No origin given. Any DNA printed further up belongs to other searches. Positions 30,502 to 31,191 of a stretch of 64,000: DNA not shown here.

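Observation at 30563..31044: Standalone Spo0A_C DNA-binding-domain gene under a consensus promoter with a perfect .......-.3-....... operator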

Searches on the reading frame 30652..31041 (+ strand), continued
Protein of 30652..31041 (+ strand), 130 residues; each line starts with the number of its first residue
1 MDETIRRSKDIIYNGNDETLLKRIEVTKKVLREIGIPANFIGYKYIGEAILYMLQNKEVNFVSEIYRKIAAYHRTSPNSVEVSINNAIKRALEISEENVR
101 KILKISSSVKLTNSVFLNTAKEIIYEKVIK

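Call 42: search_protein_families(library=ncbifam, proteins=[P0047, P0048, P0053, P0055, P0061, P0074, P0084, P0094, P0105, P0121], max_evalue=0.00001)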
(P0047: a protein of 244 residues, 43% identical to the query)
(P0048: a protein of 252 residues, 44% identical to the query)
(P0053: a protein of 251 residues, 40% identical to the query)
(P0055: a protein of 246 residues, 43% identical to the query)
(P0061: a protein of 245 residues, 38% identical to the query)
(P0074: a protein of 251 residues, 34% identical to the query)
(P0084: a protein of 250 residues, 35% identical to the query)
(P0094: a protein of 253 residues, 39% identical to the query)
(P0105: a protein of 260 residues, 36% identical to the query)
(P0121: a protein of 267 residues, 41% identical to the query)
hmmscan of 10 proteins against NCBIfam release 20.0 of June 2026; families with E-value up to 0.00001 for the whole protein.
P0047 (244 aa): 2 families
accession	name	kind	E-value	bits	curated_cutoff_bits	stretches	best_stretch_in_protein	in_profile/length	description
TIGR02875.1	spore_0_A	equivalog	3.9e-21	75.5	200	1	11-231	2-247/262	sporulation transcription factor Spo0A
NF008677.0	PRK11697.1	equivalog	4.4e-06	26.2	246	1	12-124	2-111/238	two-component system response regulator BtsR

P0048 (252 aa): 20 families
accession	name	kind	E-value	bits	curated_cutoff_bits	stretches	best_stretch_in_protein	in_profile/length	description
TIGR02875.1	spore_0_A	equivalog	5.4e-32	111.1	200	1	10-229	1-236/262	sporulation transcription factor Spo0A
NF007935.0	PRK10651.1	equivalog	5.6e-10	38.8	250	1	9-134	4-127/216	two-component system response regulator NarL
NF001965.0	PRK00742.1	subfamily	9e-10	38.3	293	1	10-97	2-86/357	chemotaxis-specific protein-glutamate methyltransferase CheB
NF008677.0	PRK11697.1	equivalog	2.2e-09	37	246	1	12-149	2-134/238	two-component system response regulator BtsR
NF045991.1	RespRegCtrARhodob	equivalog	3.2e-09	36.9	350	1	13-147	2-135/224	response regulator transcription factor CtrA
NF041367.1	CheY_Halo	equivalog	3.8e-09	36.9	200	1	14-119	1-102/114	chemotaxis protein CheY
NF007969.0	PRK10693.1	equivalog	1.5e-08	34.1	329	1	13-130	9-123/337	two-component system response regulator RssB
NF007982.1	PRK10710.1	equivalog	2.5e-08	33.8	380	1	9-118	5-109/235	envelope stress response regulator BaeR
NF009206.0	PRK12555.1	subfamily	2.2e-07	30.2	342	1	12-100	1-88/340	chemotaxis-specific protein-glutamate methyltransferase CheB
NF052596.1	RR_EAL_PvrR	equivalog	2.9e-07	29.5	580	1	11-99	3-88/398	response regulator cyclic di-GMP phosphodiesterase PvrR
NF040689.1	MtrAB_MtrA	equivalog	3.6e-07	29.7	300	1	15-189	2-178/219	MtrAB system response regulator MtrA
TIGR01818.1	ntrC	equivalog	8e-07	28.2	558.6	1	14-120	1-103/463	nitrogen regulation protein NR(I)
NF041733.1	resp_reg_CseB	equivalog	1.4e-06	27.9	350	0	13-136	2-120/228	two-component system response regulator CseB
NF008469.0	PRK11361.1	equivalog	1.6e-06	27.1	714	1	10-124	3-113/461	acetoacetate metabolism transcriptional regulator AtoC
TIGR02154.1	PhoB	equivalog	1.8e-06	27.5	296.2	1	12-148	3-137/226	phosphate regulon transcriptional regulator PhoB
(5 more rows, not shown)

P0053 (251 aa): 5 families
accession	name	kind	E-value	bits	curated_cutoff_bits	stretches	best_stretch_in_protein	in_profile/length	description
TIGR02875.1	spore_0_A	equivalog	3.5e-24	85.5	200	1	8-212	1-222/262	sporulation transcription factor Spo0A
NF041367.1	CheY_Halo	equivalog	5.6e-07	29.9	200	1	14-125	2-110/114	chemotaxis protein CheY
NF001965.0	PRK00742.1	subfamily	1.6e-06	27.6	293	1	8-116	2-109/357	chemotaxis-specific protein-glutamate methyltransferase CheB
NF045505.1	RR_RssB_Pseudo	equivalog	3.3e-06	26.4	700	1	6-116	2-108/394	two-component system response regulator RssB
NF045991.1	RespRegCtrARhodob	equivalog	9.6e-06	25.5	350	0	12-221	3-217/224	response regulator transcription factor CtrA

P0055 (246 aa): 56 families (the best 25 are shown)
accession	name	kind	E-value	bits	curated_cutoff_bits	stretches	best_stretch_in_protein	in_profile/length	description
TIGR02875.1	spore_0_A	equivalog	4.2e-39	134.4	200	1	5-237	3-251/262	sporulation transcription factor Spo0A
NF040689.1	MtrAB_MtrA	equivalog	1.4e-13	50.7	300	1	7-117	1-106/219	MtrAB system response regulator MtrA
NF001965.0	PRK00742.1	subfamily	5.1e-13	49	293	1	4-111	3-109/357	chemotaxis-specific protein-glutamate methyltransferase CheB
TIGR02154.1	PhoB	equivalog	5.5e-13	48.8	296.2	1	6-122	4-118/226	phosphate regulon transcriptional regulator PhoB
NF041733.1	resp_reg_CseB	equivalog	1.1e-12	47.9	350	1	6-120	2-111/228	two-component system response regulator CseB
NF007969.0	PRK10693.1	equivalog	2.9e-12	46.3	329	1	4-120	7-120/337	two-component system response regulator RssB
NF051850.1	RespRegRprY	equivalog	3.1e-12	46.4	370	1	1-117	1-113/234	response regulator transcription factor RprY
NF041367.1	CheY_Halo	equivalog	3.4e-12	46.7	200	1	8-119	2-109/114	chemotaxis protein CheY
NF000402.1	vanR-B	exception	7.3e-12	45.2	480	1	5-195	3-188/219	vancomycin resistance response regulator transcription factor VanR-B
NF008677.0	PRK11697.1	equivalog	1.4e-11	44.2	246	1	5-116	2-108/238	two-component system response regulator BtsR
NF009206.0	PRK12555.1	subfamily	1.7e-11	43.7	342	1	5-110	1-105/340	chemotaxis-specific protein-glutamate methyltransferase CheB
NF045505.1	RR_RssB_Pseudo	equivalog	2.5e-11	43.3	700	1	3-118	4-115/394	two-component system response regulator RssB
NF040534.1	resp_reg_YycF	equivalog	3e-11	43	340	1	6-117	2-108/231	response regulator YycF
NF052596.1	RR_EAL_PvrR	equivalog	6e-11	41.6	580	1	5-95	4-91/398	response regulator cyclic di-GMP phosphodiesterase PvrR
NF011896.0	PRK15369.1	equivalog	9.4e-11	41.7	242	1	5-118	4-115/211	two component system response regulator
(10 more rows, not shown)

P0061 (245 aa): 57 families (the best 25 are shown)
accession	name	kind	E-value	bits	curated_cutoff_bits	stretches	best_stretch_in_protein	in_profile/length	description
TIGR02875.1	spore_0_A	equivalog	8.6e-41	139.9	200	1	4-241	1-255/262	sporulation transcription factor Spo0A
NF051850.1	RespRegRprY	equivalog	1.1e-15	57.6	370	1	3-130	2-129/234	response regulator transcription factor RprY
NF047465.1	hybrid_HK_LvrA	exception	9.6e-15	53.6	1200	1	5-174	467-636/819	hybrid histidine kinase/response regulator LvrA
NF006900.1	PRK09390.1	equivalog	6.2e-13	48.7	255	1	3-146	2-142/203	response regulator FixJ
NF001965.0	PRK00742.1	subfamily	1.5e-12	47.4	293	1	4-113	2-110/357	chemotaxis-specific protein-glutamate methyltransferase CheB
NF007935.0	PRK10651.1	equivalog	2.5e-12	46.5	250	1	3-112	4-111/216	two-component system response regulator NarL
TIGR01818.1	ntrC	equivalog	4e-12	45.7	558.6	1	37-142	28-131/463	nitrogen regulation protein NR(I)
NF040689.1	MtrAB_MtrA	equivalog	1.4e-11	44.2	300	1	36-132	27-117/219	MtrAB system response regulator MtrA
NF008469.0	PRK11361.1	equivalog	1.4e-11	43.7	714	1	7-124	6-119/461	acetoacetate metabolism transcriptional regulator AtoC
NF040534.1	resp_reg_YycF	equivalog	2.3e-11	43.4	340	1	10-149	5-135/231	response regulator YycF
TIGR02154.1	PhoB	equivalog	2.7e-11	43.2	296.2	1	7-157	4-155/226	phosphate regulon transcriptional regulator PhoB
NF008677.0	PRK11697.1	equivalog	3.7e-11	42.8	246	1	6-146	2-135/238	two-component system response regulator BtsR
NF041367.1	CheY_Halo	equivalog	6.3e-11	42.7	200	1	11-117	4-106/114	chemotaxis protein CheY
NF045505.1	RR_RssB_Pseudo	equivalog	7e-11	41.8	700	1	4-128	4-125/394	two-component system response regulator RssB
NF041947.1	LuxQ_Vibrio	equivalog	7.4e-11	40.7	1200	1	1-122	718-836/843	quorum-sensing autoinducer 2 sensor kinase/phosphatase LuxQ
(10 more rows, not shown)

P0074 (251 aa): 1 family
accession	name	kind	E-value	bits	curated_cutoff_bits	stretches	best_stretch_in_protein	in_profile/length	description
TIGR02875.1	spore_0_A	equivalog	2.4e-18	66.3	200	1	11-221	5-234/262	sporulation transcription factor Spo0A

P0084 (250 aa): 43 families (the best 25 are shown)
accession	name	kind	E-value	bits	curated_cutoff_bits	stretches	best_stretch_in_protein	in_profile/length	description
TIGR02875.1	spore_0_A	equivalog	5.2e-45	153.7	200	1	6-246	2-257/262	sporulation transcription factor Spo0A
NF001965.0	PRK00742.1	subfamily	2.7e-16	59.7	293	1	5-112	2-109/357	chemotaxis-specific protein-glutamate methyltransferase CheB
NF011896.0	PRK15369.1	equivalog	1.1e-15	57.9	242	1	6-131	3-127/211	two component system response regulator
NF009206.0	PRK12555.1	subfamily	1.7e-15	56.8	342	1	7-112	1-106/340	chemotaxis-specific protein-glutamate methyltransferase CheB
NF041367.1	CheY_Halo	equivalog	3.1e-13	50.1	200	1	9-118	1-107/114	chemotaxis protein CheY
NF040534.1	resp_reg_YycF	equivalog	7.2e-13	48.3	340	1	8-132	2-122/231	response regulator YycF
NF008677.0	PRK11697.1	equivalog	9.3e-13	48.1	246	1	7-244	2-235/238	two-component system response regulator BtsR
NF007977.0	PRK10701.1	equivalog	4.3e-12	46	330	1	8-135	3-126/241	two-component system response regulator RstA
NF007969.0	PRK10693.1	equivalog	1.9e-11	43.6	329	1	8-112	9-110/337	two-component system response regulator RssB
NF007935.0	PRK10651.1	equivalog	4.9e-11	42.2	250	1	3-111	3-110/216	two-component system response regulator NarL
NF033120.0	vanR_FM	exception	9.5e-11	41.8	460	1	6-115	3-109/231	vancomycin resistance response regulator transcription factor, VanR-F/VanR-M family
NF040689.1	MtrAB_MtrA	equivalog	1.3e-10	41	300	1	9-146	1-135/219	MtrAB system response regulator MtrA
NF047465.1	hybrid_HK_LvrA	exception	1.3e-10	40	1200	1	3-130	464-589/819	hybrid histidine kinase/response regulator LvrA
NF052313.1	T9SS_RR_PorX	equivalog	2.2e-10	39.9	300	1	8-196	2-187/513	T9SS response regulator signal transducer PorX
NF045505.1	RR_RssB_Pseudo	equivalog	2.4e-10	40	700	1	5-119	4-115/394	two-component system response regulator RssB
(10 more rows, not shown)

P0094 (253 aa): 11 families
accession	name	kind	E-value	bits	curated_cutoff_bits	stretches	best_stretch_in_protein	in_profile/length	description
TIGR02875.1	spore_0_A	equivalog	2e-19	69.9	200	1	19-229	3-232/262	sporulation transcription factor Spo0A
NF007750.0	PRK10430.1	equivalog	8.3e-08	32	262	1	18-140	1-124/239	two-component system response regulator DcuR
NF001965.0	PRK00742.1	subfamily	1.2e-07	31.2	293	1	18-124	3-109/357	chemotaxis-specific protein-glutamate methyltransferase CheB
TIGR01818.1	ntrC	equivalog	4.7e-07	29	558.6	1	21-126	1-103/463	nitrogen regulation protein NR(I)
NF040749.1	tetrathio_RR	equivalog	9.1e-07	28.8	290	0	23-147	4-127/191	tetrathionate respiration response regulator TtrR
NF045505.1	RR_RssB_Pseudo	equivalog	9.2e-07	28.2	700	1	19-133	6-118/394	two-component system response regulator RssB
NF007935.0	PRK10651.1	equivalog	9.3e-07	28.2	250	1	15-122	3-109/216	two-component system response regulator NarL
NF007969.0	PRK10693.1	equivalog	1.2e-06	27.8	329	1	20-144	9-131/337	two-component system response regulator RssB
NF008677.0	PRK11697.1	equivalog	1.7e-06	27.6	246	1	19-143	2-122/238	two-component system response regulator BtsR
NF045991.1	RespRegCtrARhodob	equivalog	4.5e-06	26.6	350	1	20-130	2-109/224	response regulator transcription factor CtrA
NF006900.1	PRK09390.1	equivalog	5.1e-06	26.1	255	0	19-140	5-123/203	response regulator FixJ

P0105 (260 aa): 45 families (the best 25 are shown)
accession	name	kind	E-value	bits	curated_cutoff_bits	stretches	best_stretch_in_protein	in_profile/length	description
TIGR02875.1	spore_0_A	equivalog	7.6e-62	208.9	200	1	6-257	5-260/262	sporulation transcription factor Spo0A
NF045991.1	RespRegCtrARhodob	equivalog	1.4e-12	47.8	350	1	5-179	2-170/224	response regulator transcription factor CtrA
NF041367.1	CheY_Halo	equivalog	1.6e-12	47.8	200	1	6-119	1-113/114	chemotaxis protein CheY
NF007935.0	PRK10651.1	equivalog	6e-12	45.2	250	1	5-119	8-123/216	two-component system response regulator NarL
NF041733.1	resp_reg_CseB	equivalog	1.9e-11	43.8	350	1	5-146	2-147/228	two-component system response regulator CseB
NF012227.0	AdeR_RR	equivalog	4e-10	39.6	340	1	5-217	13-218/239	efflux system response regulator transcription factor AdeR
NF040689.1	MtrAB_MtrA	equivalog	5.3e-10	39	300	1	6-166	1-154/219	MtrAB system response regulator MtrA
NF008469.0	PRK11361.1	equivalog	5.8e-10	38.4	714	1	3-163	4-156/461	acetoacetate metabolism transcriptional regulator AtoC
TIGR01387.1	cztR_silR_copR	subfamily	1.2e-09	38.2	279.2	1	6-167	1-156/218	heavy metal response regulator transcription factor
NF051850.1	RespRegRprY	equivalog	1.6e-09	37.5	370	1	5-150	6-148/234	response regulator transcription factor RprY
NF041734.1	resp_reg_RppA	equivalog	2.5e-09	36.8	250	1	5-147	2-140/229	two-component system response regulator RppA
NF045944.1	ResRegRpaBCyano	equivalog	4.2e-09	36.1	330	1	18-167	13-162/229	response regulator transcription factor RpaB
NF053512.1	nitric_RR_NosR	exception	5.4e-09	35.6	400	1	6-125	1-120/422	response regulator c-di-GMP phosphodiesterase, NosR family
NF045505.1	RR_RssB_Pseudo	equivalog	8e-09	35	700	1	25-112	26-113/394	two-component system response regulator RssB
TIGR02154.1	PhoB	equivalog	1e-08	34.8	296.2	1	4-164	3-160/226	phosphate regulon transcriptional regulator PhoB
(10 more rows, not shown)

P0121 (267 aa): 82 families (the best 25 are shown)
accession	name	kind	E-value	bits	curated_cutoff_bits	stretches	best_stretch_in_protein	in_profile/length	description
TIGR02875.1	spore_0_A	equivalog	3.6e-83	278.8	200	1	5-261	3-258/262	sporulation transcription factor Spo0A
NF001965.0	PRK00742.1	subfamily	3.8e-19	69.1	293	1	4-134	3-141/357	chemotaxis-specific protein-glutamate methyltransferase CheB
NF008199.0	PRK10955.1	equivalog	7.9e-18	65.2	341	1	6-138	3-129/232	envelope stress response regulator transcription factor CpxR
TIGR02154.1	PhoB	equivalog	9e-18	64.4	296.2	1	6-147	4-143/226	phosphate regulon transcriptional regulator PhoB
NF009206.0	PRK12555.1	subfamily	1e-17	64.1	342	1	5-111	1-106/340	chemotaxis-specific protein-glutamate methyltransferase CheB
NF040689.1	MtrAB_MtrA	equivalog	2.1e-17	63.2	300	1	7-125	1-114/219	MtrAB system response regulator MtrA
NF045944.1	ResRegRpaBCyano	equivalog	2.9e-17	62.8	330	1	8-145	1-132/229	response regulator transcription factor RpaB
NF007135.0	PRK09581.1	equivalog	3.2e-17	62.5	474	1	6-123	4-119/457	PleD family two-component system response regulator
NF041733.1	resp_reg_CseB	equivalog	4.2e-17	62.3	350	1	6-129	2-120/228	two-component system response regulator CseB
NF007969.0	PRK10693.1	equivalog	4.8e-17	62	329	1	6-164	9-160/337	two-component system response regulator RssB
NF052445.1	RespRegMctR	equivalog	1.8e-16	60.2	300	1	5-126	2-121/205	two-component system response regulator MctR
NF041367.1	CheY_Halo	equivalog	4e-16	59.4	200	1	7-123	1-113/114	chemotaxis protein CheY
NF007935.0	PRK10651.1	equivalog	5.2e-16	58.5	250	1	6-123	8-123/216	two-component system response regulator NarL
NF040534.1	resp_reg_YycF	equivalog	7.3e-16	58.1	340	1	7-183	3-174/231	response regulator YycF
TIGR01387.1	cztR_silR_copR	subfamily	1e-15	58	279.2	1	7-142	1-131/218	heavy metal response regulator transcription factor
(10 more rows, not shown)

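Call 44: find_related_loci(query=A2, collection=metagenome_contigs, flank=3000)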
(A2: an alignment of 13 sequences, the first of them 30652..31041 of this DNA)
Query A2 (130 aa) in metagenome_contigs; peptide patterns used: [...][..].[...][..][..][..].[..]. (x = any residue, [..] = any of these).
123 stretches matched a pattern; 15 encode a relative of the query (tblastn E <= 1e-3); 15 distinct loci.
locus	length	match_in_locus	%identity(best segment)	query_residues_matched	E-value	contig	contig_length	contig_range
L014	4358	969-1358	87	1-130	3e-72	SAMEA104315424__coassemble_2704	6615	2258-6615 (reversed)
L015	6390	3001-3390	85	1-130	2e-71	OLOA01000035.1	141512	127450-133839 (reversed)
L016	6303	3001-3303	42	23-124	9e-23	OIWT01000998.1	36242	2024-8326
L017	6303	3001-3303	42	23-124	1e-22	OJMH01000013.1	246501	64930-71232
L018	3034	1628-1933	41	28-130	1e-22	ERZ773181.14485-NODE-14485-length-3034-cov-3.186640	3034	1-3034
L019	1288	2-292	44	34-130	8e-22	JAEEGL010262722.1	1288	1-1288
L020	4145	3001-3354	37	11-129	1e-21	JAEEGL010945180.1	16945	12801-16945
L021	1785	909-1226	41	23-129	2e-20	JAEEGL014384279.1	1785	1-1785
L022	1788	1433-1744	37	17-122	3e-19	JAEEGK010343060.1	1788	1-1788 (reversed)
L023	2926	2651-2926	35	17-109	1e-16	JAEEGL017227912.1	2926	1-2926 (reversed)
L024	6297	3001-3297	38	26-125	2e-16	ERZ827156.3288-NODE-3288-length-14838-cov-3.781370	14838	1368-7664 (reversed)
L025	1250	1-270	34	30-117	5e-12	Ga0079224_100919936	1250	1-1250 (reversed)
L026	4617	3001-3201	33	30-93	4e-9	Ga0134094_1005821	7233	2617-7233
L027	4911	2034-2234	33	30-93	4e-9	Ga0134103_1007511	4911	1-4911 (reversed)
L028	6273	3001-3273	26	16-99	6e-7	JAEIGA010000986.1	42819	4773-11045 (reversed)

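Call 45: find_related_loci(query=A2, collection=viral_contigs, flank=3000)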
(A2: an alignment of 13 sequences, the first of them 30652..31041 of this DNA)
Query A2 (130 aa) in viral_contigs; peptide patterns used: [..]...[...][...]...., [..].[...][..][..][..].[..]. (x = any residue, [..] = any of these).
79 stretches matched a pattern; 2 encode a relative of the query (tblastn E <= 1e-3); 2 distinct loci.
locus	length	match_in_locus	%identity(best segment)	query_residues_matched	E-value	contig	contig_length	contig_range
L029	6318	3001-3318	31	25-124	1e-8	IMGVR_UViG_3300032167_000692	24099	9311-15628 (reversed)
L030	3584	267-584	31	25-124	1e-8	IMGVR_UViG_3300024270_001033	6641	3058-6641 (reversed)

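Call 47: list_cluster_members(proteins=[P0001, P0004, P0024, P0032, P0047, P0048, P0053, P0055, P0030, P0038])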
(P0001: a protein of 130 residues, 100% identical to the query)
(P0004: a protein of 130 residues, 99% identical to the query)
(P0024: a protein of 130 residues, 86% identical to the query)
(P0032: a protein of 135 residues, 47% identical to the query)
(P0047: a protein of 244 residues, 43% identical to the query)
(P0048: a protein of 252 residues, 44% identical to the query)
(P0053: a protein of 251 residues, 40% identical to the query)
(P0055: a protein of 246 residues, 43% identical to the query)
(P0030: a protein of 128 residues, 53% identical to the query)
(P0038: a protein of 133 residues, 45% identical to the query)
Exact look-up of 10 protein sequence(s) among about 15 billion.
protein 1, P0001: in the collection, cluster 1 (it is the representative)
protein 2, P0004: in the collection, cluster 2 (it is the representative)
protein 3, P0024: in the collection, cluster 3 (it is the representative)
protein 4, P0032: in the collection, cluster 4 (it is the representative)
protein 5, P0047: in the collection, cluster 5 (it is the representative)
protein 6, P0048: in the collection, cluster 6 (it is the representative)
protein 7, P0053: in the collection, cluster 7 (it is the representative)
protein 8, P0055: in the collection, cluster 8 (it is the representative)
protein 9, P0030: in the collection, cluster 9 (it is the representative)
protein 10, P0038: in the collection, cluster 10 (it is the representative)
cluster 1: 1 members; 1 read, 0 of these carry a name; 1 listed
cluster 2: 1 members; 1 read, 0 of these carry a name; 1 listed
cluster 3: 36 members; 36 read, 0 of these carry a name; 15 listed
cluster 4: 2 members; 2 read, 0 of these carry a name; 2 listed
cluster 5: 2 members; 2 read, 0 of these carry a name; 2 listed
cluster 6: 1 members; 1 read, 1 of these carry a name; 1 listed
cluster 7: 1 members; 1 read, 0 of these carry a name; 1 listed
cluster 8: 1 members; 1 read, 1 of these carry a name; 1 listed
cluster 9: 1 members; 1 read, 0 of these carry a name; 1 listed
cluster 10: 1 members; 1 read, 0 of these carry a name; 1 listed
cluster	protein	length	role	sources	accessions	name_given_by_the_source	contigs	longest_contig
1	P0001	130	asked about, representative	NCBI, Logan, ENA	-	-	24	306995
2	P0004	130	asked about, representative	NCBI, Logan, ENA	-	-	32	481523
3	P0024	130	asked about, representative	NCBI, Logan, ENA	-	-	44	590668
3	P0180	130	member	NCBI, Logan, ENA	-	-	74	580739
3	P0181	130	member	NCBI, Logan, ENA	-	-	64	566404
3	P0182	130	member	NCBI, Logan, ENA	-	-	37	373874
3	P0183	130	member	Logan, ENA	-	-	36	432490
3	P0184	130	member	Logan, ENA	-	-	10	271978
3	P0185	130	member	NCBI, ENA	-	-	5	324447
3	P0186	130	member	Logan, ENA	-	-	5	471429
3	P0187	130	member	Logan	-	-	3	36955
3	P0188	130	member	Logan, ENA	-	-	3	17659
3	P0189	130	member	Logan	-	-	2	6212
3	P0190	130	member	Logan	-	-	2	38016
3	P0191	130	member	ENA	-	-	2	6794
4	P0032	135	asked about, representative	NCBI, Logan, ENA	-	-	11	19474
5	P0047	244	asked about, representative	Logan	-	-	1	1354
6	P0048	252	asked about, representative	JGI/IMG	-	two-component system response regulator (stage 0 sporulation protein A)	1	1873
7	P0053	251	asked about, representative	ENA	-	-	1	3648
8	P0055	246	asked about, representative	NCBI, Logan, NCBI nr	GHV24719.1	stage 0 sporulation protein A [Clostridia bacterium]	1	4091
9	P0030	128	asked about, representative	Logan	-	-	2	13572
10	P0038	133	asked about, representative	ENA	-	-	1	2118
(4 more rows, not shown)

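Call 67: predict_structure(alignment_id=A2)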
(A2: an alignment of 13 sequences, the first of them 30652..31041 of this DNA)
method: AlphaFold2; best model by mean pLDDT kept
length: 130 residues; sequences in the alignment: 13
mean_pLDDT: 90.5   pTM: 0.86
mean pLDDT of the five models: 90.5, 89.2, 86.2, 85.7, 85.5
residues with pLDDT >= 90: 97; 70-90: 27; 50-70: 6; < 50: 0
segments of 3 or more residues with pLDDT < 50: none
pLDDT, mean of each block of 10 residues (from residue 1): 74 81 94 93 96 81 93 96 97 95 95 95 88
secondary structure, 60 per line:
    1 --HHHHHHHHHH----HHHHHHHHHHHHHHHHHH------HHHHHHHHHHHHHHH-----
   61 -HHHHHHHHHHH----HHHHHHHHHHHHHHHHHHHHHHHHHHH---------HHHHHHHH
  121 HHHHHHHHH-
elements in order: H3-12 H17-34 H41-55 H62-72 H77-103 H113-129
